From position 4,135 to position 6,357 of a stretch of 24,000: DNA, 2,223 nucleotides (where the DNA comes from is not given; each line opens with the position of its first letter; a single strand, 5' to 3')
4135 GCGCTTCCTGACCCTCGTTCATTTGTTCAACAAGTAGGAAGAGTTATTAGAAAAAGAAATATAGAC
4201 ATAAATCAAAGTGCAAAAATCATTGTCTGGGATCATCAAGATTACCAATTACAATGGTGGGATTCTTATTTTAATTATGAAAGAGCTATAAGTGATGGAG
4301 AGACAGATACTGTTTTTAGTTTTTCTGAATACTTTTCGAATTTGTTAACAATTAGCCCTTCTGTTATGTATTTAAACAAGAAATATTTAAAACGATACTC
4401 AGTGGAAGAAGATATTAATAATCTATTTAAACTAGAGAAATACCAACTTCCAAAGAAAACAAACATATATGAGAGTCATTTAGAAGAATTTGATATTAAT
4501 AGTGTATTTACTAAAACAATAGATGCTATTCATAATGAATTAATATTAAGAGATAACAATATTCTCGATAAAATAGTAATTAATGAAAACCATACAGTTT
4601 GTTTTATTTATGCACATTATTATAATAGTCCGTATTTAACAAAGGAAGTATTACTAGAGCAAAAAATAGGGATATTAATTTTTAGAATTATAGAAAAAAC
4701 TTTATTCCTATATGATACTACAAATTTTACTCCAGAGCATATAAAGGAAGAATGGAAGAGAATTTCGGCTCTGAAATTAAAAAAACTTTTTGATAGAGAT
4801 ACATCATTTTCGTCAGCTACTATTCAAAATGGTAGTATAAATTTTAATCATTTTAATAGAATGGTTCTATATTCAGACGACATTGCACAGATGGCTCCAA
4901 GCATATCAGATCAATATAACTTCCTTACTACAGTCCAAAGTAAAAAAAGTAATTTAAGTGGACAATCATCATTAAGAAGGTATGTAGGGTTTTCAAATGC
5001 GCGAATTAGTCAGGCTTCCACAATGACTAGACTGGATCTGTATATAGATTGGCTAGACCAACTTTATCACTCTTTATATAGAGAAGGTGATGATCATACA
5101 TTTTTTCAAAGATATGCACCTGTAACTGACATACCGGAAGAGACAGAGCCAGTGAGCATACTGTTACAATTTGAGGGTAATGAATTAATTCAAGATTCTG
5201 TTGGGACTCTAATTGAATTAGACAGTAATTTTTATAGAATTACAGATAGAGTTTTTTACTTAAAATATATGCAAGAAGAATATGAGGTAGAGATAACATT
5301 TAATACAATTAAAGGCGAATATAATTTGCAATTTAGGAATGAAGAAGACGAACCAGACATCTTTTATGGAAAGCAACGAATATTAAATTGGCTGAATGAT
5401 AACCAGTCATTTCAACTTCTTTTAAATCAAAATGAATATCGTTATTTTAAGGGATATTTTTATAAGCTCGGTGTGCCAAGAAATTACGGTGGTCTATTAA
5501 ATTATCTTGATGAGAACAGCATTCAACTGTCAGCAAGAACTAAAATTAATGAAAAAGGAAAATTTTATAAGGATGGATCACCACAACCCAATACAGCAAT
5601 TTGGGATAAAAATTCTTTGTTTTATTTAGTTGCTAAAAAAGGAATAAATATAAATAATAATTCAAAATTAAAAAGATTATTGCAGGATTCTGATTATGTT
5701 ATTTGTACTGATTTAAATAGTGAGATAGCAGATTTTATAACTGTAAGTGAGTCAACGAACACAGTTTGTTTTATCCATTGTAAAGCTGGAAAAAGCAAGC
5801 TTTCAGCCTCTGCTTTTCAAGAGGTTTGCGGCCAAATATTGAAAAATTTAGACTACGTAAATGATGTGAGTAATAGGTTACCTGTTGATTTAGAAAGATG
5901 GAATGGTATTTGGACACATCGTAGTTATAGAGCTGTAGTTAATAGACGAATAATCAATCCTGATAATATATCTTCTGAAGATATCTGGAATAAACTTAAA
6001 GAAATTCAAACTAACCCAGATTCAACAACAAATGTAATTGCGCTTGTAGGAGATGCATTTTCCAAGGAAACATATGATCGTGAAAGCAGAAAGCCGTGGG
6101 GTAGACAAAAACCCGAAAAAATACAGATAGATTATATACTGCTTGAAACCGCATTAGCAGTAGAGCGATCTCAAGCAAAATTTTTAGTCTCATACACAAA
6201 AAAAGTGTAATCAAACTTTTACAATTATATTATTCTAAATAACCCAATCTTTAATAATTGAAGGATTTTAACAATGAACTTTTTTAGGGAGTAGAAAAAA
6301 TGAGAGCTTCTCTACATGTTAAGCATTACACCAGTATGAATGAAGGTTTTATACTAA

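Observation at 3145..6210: Unassigned 1021-aa DExH helicase with nuclease-like tail, apparently co-transcribed with the Hachiman-like pair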

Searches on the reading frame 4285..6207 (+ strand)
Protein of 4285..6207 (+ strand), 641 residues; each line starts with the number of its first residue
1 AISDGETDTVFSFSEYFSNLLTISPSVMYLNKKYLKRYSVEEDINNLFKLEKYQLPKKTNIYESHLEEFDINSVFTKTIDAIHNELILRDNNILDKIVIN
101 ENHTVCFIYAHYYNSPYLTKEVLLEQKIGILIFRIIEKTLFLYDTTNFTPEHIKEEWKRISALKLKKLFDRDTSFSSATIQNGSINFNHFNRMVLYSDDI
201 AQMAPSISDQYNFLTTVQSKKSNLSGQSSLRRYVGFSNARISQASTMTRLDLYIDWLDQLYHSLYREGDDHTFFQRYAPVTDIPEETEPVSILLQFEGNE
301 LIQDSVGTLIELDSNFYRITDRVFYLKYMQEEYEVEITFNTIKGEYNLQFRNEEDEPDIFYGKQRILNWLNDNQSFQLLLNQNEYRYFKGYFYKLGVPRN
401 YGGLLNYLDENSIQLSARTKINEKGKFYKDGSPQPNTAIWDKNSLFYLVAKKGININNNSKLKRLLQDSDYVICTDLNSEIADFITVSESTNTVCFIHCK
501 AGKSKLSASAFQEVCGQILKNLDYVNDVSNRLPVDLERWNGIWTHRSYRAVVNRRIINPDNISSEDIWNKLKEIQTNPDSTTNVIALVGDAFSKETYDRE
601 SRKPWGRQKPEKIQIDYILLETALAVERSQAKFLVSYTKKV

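Call 33: find_homologous_proteins(query=window:4465-6207:+, max_evalue=0.001)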
Query window:4465-6207:+ (581 aa): 68 proteins with E <= 0.001 among 5945 candidates.
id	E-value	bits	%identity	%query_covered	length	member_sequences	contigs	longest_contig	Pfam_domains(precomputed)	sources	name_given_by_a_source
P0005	0.0e+0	1148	87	100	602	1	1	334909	-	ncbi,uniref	ncbi:hypothetical protein [Oceanobacillus picturae]|uniref:hypothetical protein n=1 Tax=Oceanobacill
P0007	1.3e-177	610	50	99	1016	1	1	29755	PF00270.36,PF18766.8,PF04851.22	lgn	-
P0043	1.9e-175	603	53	92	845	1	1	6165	-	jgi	jgi:hypothetical protein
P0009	9.1e-173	594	50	96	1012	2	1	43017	PF00270.36,PF18766.8,PF04851.22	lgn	-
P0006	5.4e-172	591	49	98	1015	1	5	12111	PF00270.36,PF18766.8,PF04851.22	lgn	-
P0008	7.6e-171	588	49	100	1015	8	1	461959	PF00270.36,PF18766.8,PF04851.22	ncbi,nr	ncbi:DEAD/DEAH box helicase family protein [Cytobacillus firmus]|nr:DEAD/DEAH box helicase family pr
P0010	1.2e-166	574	48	100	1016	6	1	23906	PF00270.36,PF18766.8,PF04851.22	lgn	-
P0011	2.6e-165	569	51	94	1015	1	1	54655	PF00270.36,PF18766.8,PF00271.38,PF04851.22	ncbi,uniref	ncbi:DEAD/DEAH box helicase family protein [Fictibacillus sp. UD]|uniref:DEAD/DEAH box helicase n=1 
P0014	1.5e-163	563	48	98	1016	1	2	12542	PF00270.36,PF18766.8,PF04851.22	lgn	-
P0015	7.5e-162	558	48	100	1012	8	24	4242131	PF00270.36,PF00271.38,PF04851.22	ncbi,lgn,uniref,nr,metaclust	ncbi:DEAD/DEAH box helicase [Bacillus inaquosorum]|uniref:DEAD/DEAH box helicase n=1 Tax=Bacillus in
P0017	1.9e-141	491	43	94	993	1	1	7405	PF00270.36,PF18766.8,PF04851.22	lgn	-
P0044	3.8e-141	490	45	94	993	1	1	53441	PF00270.36,PF18766.8,PF04851.22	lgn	-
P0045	1.7e-109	385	39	94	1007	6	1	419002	PF00270.36,PF18766.8,PF04851.22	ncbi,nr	ncbi:DEAD/DEAH box helicase (plasmid) [Bacillus mycoides]|nr:DEAD/DEAH box helicase [Bacillus mycoid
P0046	2.0e-109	385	38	95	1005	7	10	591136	PF00270.36,PF18766.8,PF04851.22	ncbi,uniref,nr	ncbi:DEAD/DEAH box helicase [Bacillus cereus]|uniref:DEAD/DEAH box helicase n=2 Tax=Bacillus cereus 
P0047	2.3e-105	371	37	97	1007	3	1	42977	PF00270.36,PF18766.8,PF04851.22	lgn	-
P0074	2.2e-46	177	28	91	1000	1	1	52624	PF00270.36,PF00271.38,PF04851.22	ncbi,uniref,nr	ncbi:DEAD/DEAH box helicase [Pontibacter fetidus]|uniref:DEAD/DEAH box helicase family protein n=1 T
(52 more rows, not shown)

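Call 43: predict_structure(alignment_id=A2)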
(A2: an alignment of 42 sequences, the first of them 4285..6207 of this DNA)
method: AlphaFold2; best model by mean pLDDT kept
length: 641 residues; sequences in the alignment: 42
mean_pLDDT: 87.5   pTM: 0.74
mean pLDDT of the five models: 87.5, 85.9, 85.5, 85.4, 84.5
residues with pLDDT >= 90: 318; 70-90: 285; 50-70: 32; < 50: 6
segments of 3 or more residues with pLDDT < 50: 1-6
pLDDT, mean of each block of 10 residues (from residue 1): 47 78 87 86 83 93 89 95 91 91 94 81 85 96 92 89 90 90 73 87 81 91 62 91 89 95 87 87 91 82 86 89 91 94 91 87 89 92 89 78 80 82 85 77 93 92 95 86 94 96 85 93 90 91 87 92 95 92 95 90 82 88 89 92 76
secondary structure, 60 per line:
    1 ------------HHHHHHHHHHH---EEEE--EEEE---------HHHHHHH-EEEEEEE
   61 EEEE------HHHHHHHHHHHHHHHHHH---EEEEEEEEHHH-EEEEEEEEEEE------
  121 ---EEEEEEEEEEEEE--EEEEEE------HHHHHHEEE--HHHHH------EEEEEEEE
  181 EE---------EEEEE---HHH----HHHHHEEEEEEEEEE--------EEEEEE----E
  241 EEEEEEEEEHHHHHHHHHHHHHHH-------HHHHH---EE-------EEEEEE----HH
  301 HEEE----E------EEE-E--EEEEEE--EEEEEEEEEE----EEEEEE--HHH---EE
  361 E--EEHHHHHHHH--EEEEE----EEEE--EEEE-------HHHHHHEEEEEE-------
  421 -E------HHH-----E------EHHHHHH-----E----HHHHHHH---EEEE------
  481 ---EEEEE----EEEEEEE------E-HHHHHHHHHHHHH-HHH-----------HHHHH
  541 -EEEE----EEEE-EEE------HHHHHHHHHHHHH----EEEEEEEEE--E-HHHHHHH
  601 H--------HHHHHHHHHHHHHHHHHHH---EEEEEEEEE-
elements in order: H13-23 E27-30 E33-36 H46-52 E54-64 H71-88 E92-99 E104-114 E124-136 E139-144 H151-156 E157-159 H162-166 E173-182 E192-196 H207-211 E212-221 E230-235 E240-249 H250-264 H272-276 E289-294 E302-304 E316-318 E323-328 E331-340 E345-350 E359-361 H366-373 E376-380 E385-388 E391-394 H402-407 E408-413 H445-450 H461-467 E471-474 E484-488 E493-499 H508-520 H536-540 E542-545 E550-553 E555-557 H564-576 E581-589 H594-601 H610-628 E632-640

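Call 49: fold_search(model_id=the predicted structure, library=pdb)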
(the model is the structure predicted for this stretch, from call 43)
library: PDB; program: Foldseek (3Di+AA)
matches with E <= 10: 593; with E <= 0.001: 0
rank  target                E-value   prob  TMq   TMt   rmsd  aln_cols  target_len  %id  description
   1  9io5_I                6.0e-03  0.11  0.09  0.09  27.0       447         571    9  Cryo-EM structure of G1-ATPase dimer from Mycoplasma mobile gliding machinery (released 2025-03-12)
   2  9io5_H                6.7e-03  0.15  0.09  0.11  22.8       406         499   10  Cryo-EM structure of G1-ATPase dimer from Mycoplasma mobile gliding machinery (released 2025-03-12)
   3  9io5_J                1.3e-02  0.10  0.09  0.09  25.2       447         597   10  Cryo-EM structure of G1-ATPase dimer from Mycoplasma mobile gliding machinery (released 2025-03-12)
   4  9p4v_A                1.6e-02  0.06  0.10  0.06  22.9       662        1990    7  Atomic model of wild type S. cerevisiae Fatty Acid Synthase (FAS) in complex with Palmitoyl-CoA (in vitro binding) (released 2025-08-27)
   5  6y2p_A                2.7e-02  0.30  0.09  0.14  17.8       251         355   11  Escherichia coli RnlA-RnlB Toxin-Antitoxin System. (released 2021-04-14)
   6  6y2s_A                5.8e-02  0.33  0.10  0.17  19.4       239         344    8  Escherichia coli R318A RnlA endoribonuclease (single alanine mutant of RnlA) (released 2021-03-31)
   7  6y2r_B                6.8e-02  0.23  0.10  0.16  18.8       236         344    8  Escherichia coli R255A RnlA endoribonuclease (single alanine mutant of RnlA) (released 2021-05-12)
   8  5jrk_B                7.2e-02  0.04  0.09  0.09  27.2       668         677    9  Crystal Structure of the Sphingopyxin I Lasso Peptide Isopeptidase SpI-IsoP (SeMet-derived) (released 2016-09-28)
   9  3r9y                  7.6e-02  0.14  0.07  0.19  14.3       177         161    9  Crystal Structure of StWhy2 K67A (form I) (released 2011-09-28)
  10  6y2q_A                1.1e-01  0.14  0.08  0.13  19.5       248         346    9  Escherichia coli RnlA endoribonuclease (released 2021-05-12)
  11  3n1h                  1.2e-01  0.11  0.07  0.19  15.2       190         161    9  Crystal Structure of StWhy2 (released 2010-08-11)
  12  8ow1_P                1.2e-01  0.08  0.07  0.16  29.8       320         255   10  Cryo-EM structure of the yeast Inner kinetochore bound to a CENP-A nucleosome. (released 2023-08-09)
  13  5jrk_A                1.2e-01  0.03  0.08  0.07  24.5       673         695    8  Crystal Structure of the Sphingopyxin I Lasso Peptide Isopeptidase SpI-IsoP (SeMet-derived) (released 2016-09-28)
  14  5jrl_D                1.2e-01  0.02  0.07  0.07  24.5       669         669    9  Crystal Structure of the Sphingopyxin I Lasso Peptide Isopeptidase SpI-IsoP (Native) (released 2016-09-14)
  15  5boi                  1.3e-01  0.09  0.08  0.16  19.9       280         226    9  Bacillus megaterium YpeB C-terminal domain (released 2015-08-12)
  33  4g6u_A                4.2e-01  0.41  0.15  0.38   9.3       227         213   10  CdiA-CT/CdiI toxin and immunity complex from Escherichia coli (released 2012-12-12)
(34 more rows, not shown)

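Call 73: search_protein_representatives(alignment_id=A5)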
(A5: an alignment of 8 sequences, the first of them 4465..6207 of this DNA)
Query: 8 sequences, 591 profile positions. Proteins with E-value up to 0.001 (for the whole library): 1300; up to 1e-10: 990; up to 1e-30: 496. The best 150 are listed.
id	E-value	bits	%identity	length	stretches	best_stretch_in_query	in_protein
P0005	3.1e-250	848.2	-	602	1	2-590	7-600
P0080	1.5e-209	713.9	-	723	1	2-543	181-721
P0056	2.2e-201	686.9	-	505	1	83-590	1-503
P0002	2.0e-196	670.5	-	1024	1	2-590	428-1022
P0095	1.6e-189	647.7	-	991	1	5-590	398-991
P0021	9.7e-185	631.9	-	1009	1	6-590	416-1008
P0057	6.0e-182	622.7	-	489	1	2-456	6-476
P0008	9.0e-181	618.8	-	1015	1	5-590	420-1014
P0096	7.4e-170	582.8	-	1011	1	5-588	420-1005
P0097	3.7e-168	577.2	-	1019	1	5-590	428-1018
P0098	4.4e-164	563.7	-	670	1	3-590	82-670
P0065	3.7e-162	557.4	-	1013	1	6-589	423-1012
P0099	7.9e-161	553.0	-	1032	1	2-590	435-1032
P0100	1.8e-160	551.8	-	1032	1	6-590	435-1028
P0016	1.9e-160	551.7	-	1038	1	5-589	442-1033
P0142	8.1e-123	427.5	-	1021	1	7-590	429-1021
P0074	4.5e-122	425.0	-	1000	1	25-587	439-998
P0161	4.1e-116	405.3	-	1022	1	6-589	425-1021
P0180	1.1e-110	387.3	-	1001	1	9-589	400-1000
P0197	1.8e-105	370.2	-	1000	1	6-590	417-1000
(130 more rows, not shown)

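Call 83: fold_search(model_id=the predicted structure, library=viral)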
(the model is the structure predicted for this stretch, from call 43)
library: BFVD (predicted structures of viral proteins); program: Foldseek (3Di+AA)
matches with E <= 10: 715; with E <= 0.001: 2
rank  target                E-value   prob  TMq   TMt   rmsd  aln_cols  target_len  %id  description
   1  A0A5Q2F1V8            1.3e-04  1.00  0.22  0.34   7.1       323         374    9  Recombination-associated protein RdgC [Serratia phage JS26]
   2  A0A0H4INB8            9.0e-04  1.00  0.17  0.32   8.6       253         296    8  Recombination-associated protein RdgC [Pseudoalteromonas phage H101]
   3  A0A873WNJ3            1.0e-03  1.00  0.19  0.30   7.1       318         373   10  Exonuclease [Providencia phage Kokobel1]
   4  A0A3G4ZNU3            3.0e-03  0.30  0.10  0.09  24.6       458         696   10  Uncharacterized protein [Terrestrivirus sp.]
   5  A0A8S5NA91            6.9e-03  0.20  0.08  0.09  35.8       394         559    9  Uncharacterized protein [Myoviridae sp. ctx322]
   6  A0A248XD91            9.6e-03  0.98  0.21  0.35   8.2       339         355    9  Recombination-associated protein RdgC [Klebsiella phage YMC16/01/N133_KPN_BP]
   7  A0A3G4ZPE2            1.3e-02  0.25  0.10  0.18  19.1       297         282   11  Uncharacterized protein [Terrestrivirus sp.]
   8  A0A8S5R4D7            1.5e-02  0.97  0.15  0.36   7.0       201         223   11  Uncharacterized protein [Podoviridae sp. ct8nN1]
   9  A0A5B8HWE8            1.9e-02  0.11  0.09  0.09  20.6       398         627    8  Uncharacterized protein [Mimiviridae sp. ChoanoV1]
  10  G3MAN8                4.3e-02  0.23  0.08  0.22  14.2       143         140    5  Gp497 [Bacillus phage G]
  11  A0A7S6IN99            4.3e-02  0.08  0.08  0.09  26.2       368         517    9  Putative capsid protein [Alteromonas phage phiAFP1]
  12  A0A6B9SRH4            4.5e-02  0.54  0.14  0.32  15.3       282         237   11  (no name in the UniProt tables at hand)
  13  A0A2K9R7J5            5.1e-02  0.28  0.11  0.19  17.8       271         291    8  (no name in the UniProt tables at hand)
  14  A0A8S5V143            5.7e-02  0.38  0.09  0.15  16.8       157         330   13  Tail protein [Siphoviridae sp. ct3r22]
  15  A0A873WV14            5.7e-02  0.18  0.07  0.20  14.9       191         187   12  Uncharacterized protein [Klebsiella phage Miami]
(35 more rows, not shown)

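Call 93: search_dna_similar(query=window:4285-6207:+, collection=phages, mode=protein, max_rows=10, max_evalue=0.00001)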
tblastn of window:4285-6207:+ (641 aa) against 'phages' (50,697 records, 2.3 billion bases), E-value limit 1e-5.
Records with a match: 1; places in all: 2; records where one place covers at least 80% of the query: 0.
Best place of each record, by identity: <60% 1.
By first word of the organism name: Mycobacterium 1.
By host as written in the record: Mycobacterium abscessus T36 1.
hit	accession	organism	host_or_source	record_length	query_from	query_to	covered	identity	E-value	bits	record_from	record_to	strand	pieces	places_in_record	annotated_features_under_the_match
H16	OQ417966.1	Mycobacterium phage prophiT36-1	Mycobacterium abscessus T36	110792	204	593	61%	24.1%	1e-11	74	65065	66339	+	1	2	86: DNA helicase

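Call 95: get_annotated_region(hit=H16, flank=6000)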
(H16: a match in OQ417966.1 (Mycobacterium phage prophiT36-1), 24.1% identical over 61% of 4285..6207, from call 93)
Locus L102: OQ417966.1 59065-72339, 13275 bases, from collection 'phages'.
description: Mycobacterium phage prophiT36-1, complete genome.
organism: Mycobacterium phage prophiT36-1 (NCBI taxid 3032451)
taxonomy: Viruses; Duplodnaviria; Heunggongvirae; Uroviricota; Caudoviricetes
host: Mycobacterium abscessus T36; source: -; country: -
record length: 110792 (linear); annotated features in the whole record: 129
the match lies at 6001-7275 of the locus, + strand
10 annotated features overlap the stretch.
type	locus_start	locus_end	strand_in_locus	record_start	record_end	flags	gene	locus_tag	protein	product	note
CDS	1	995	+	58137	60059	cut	83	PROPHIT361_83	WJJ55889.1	tyrosine integrase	-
CDS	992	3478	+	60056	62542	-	84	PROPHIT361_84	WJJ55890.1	tyrosine integrase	-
CDS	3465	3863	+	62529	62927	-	85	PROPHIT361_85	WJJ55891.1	helix-turn-helix DNA binding domain protein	-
CDS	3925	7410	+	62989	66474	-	86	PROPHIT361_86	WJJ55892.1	DNA helicase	-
CDS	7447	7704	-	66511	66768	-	87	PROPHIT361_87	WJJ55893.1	helix-turn-helix DNA binding domain protein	-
CDS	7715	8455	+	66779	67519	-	88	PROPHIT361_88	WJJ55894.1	hypothetical protein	-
CDS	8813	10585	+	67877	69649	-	89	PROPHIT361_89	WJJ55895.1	hypothetical protein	-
CDS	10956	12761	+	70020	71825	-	90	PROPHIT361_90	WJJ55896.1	AAA family ATPase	-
CDS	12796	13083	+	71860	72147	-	91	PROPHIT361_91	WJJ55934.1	hypothetical protein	-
CDS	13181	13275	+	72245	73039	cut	92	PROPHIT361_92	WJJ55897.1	hypothetical protein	-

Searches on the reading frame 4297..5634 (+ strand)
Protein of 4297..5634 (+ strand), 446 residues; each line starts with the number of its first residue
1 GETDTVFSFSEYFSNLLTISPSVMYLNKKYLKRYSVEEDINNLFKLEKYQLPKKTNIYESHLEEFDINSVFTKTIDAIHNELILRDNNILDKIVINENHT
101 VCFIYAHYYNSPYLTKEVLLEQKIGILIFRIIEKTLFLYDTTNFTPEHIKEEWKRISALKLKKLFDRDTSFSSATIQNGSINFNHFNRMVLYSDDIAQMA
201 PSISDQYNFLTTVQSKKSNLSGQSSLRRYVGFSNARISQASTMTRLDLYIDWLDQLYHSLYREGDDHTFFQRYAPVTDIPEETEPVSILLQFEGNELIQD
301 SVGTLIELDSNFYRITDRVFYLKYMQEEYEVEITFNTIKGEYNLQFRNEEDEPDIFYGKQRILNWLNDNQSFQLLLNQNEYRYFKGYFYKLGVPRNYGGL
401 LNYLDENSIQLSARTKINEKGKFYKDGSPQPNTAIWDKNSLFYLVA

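Call 86: search_solved_structures(query=A6, max_evalue=10, show_alignments=2)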
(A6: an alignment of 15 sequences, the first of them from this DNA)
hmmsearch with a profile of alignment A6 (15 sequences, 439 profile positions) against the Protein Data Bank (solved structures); distinct sequences matched with E-value up to 10: 0.

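Call 87: search_protein_families(library=pfam, alignment_id=A6, max_evalue=1)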
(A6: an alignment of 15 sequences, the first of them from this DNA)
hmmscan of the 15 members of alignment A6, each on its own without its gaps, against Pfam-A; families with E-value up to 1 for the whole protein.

A. member 1, seq(446 aa): 0 families

B. families by the number of members that match (of 15 scanned): 14 families
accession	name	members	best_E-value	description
PF20195.4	DUF6558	1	0.01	Phage tail protein N-terminal domain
PF09778.15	Guanylate_cyc_2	1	0.035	Guanylylate cyclase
PF20068.4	Amphi-Trp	1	0.052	Amphi-Trp domain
PF08354.15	Fas1-AflB-like_hel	1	0.054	Fatty acid synthase subunit beta/Fas1-like, helical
PF20660.2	DUF6812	1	0.064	Family of unknown function (DUF6812)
PF17832.7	Pre-PUA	1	0.066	Pre-PUA-like domain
PF22937.1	PDXDC1-like_cen2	1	0.086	PDXDC1-like second central domain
PF10133.14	CooT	1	0.12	CO dehydrogenase accessory protein CooT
PF20247.3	DUF6602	1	0.13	Domain of unknown function (DUF6602)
PF23638.1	DUF7145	1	0.13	Domain of unknown function (DUF7145)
PF24006.2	SCAP_N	1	0.15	SCAP N-terminal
PF16543.10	DFRP_C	1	0.16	DRG Family Regulatory Proteins, Tma46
PF00306.32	ATP-synt_ab_C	1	0.16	ATP synthase alpha/beta chain, C terminal domain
PF20241.3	DUF6598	1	0.23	Domain of unknown function (DUF6598)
